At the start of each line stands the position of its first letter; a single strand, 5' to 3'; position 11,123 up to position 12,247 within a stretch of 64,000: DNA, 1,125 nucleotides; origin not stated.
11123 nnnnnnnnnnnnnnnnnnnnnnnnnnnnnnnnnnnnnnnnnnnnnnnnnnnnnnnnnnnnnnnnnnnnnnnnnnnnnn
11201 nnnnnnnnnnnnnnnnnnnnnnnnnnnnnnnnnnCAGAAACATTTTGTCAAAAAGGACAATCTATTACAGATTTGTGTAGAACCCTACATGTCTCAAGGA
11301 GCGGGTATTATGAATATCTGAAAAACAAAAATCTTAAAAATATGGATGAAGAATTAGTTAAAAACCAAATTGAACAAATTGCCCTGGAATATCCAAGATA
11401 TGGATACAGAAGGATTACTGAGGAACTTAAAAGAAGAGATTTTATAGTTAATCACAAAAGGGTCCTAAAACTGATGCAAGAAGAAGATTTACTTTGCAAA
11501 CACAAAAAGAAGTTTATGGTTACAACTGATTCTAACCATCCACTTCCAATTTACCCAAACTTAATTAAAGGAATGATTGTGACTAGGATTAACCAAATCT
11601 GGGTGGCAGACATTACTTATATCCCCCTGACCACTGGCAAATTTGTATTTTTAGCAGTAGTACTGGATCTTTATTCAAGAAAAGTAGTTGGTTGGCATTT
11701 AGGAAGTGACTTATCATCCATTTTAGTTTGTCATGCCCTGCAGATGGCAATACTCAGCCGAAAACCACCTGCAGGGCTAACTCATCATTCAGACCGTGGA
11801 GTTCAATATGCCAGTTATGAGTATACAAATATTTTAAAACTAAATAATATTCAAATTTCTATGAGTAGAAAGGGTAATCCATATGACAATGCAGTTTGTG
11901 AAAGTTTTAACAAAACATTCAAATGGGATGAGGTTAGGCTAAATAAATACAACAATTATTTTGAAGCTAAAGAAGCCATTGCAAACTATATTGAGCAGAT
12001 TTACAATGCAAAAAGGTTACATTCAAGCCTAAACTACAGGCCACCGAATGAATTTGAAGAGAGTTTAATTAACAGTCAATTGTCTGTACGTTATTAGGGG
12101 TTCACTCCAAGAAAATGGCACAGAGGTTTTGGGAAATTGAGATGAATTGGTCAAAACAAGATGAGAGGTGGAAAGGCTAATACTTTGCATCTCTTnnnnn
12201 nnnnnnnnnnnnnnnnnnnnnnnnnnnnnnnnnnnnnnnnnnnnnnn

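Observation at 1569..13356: Compact amino-acid-processing gene cluster: ligase, enolase-superfamily racemase/epimerase, aminotransferase, M20 deacylase, PLP decarboxylase, a second M20 and a GNAT-motif protein, bracketed by thrS and tyrS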

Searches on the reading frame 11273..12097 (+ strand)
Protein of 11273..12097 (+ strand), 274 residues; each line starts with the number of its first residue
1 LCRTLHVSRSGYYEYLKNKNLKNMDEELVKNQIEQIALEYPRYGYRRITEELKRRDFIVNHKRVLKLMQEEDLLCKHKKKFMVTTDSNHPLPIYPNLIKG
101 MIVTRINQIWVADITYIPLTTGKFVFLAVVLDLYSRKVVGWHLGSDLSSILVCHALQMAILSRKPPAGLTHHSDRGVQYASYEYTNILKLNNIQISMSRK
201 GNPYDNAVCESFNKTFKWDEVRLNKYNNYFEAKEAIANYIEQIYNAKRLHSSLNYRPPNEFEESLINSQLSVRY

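Call 3: search_protein_families(library=pfam, proteins=[window:11273-12097:+], max_evalue=0.01)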
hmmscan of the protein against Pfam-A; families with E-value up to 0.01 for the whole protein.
window:11273-12097:+ (274 aa): 4 families
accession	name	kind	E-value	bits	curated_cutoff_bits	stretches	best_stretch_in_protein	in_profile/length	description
PF00665.32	rve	-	2.1e-26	92.6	32.6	1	105-203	3-102/102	Integrase core domain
PF13276.12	HTH_21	-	2.5e-17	63.3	28.1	1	26-81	4-60/60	HTH-like domain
PF13683.12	rve_3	-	2.8e-14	53.1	26.5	1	192-258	2-67/67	Integrase core domain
PF13333.12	rve_2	-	7e-06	26.5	22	1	210-263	1-53/56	Integrase core domain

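Call 4: search_protein_families(library=ncbifam, proteins=[window:11273-12097:+], max_evalue=0.01)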
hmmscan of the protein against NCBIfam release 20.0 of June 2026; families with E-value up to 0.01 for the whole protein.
window:11273-12097:+ (274 aa): 3 families
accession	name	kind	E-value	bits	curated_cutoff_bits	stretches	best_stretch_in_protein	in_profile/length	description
NF033516.0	transpos_IS3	equivalog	5.3e-92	308.9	160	1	1-262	106-369/369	IS3 family transposase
NF033577.2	transpos_IS481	equivalog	1.8e-22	80.2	224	1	26-260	60-282/284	IS481 family transposase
NF006918.0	PRK09409.1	subfamily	3.3e-13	49.9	597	1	9-263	32-286/301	IS2 transposase TnpB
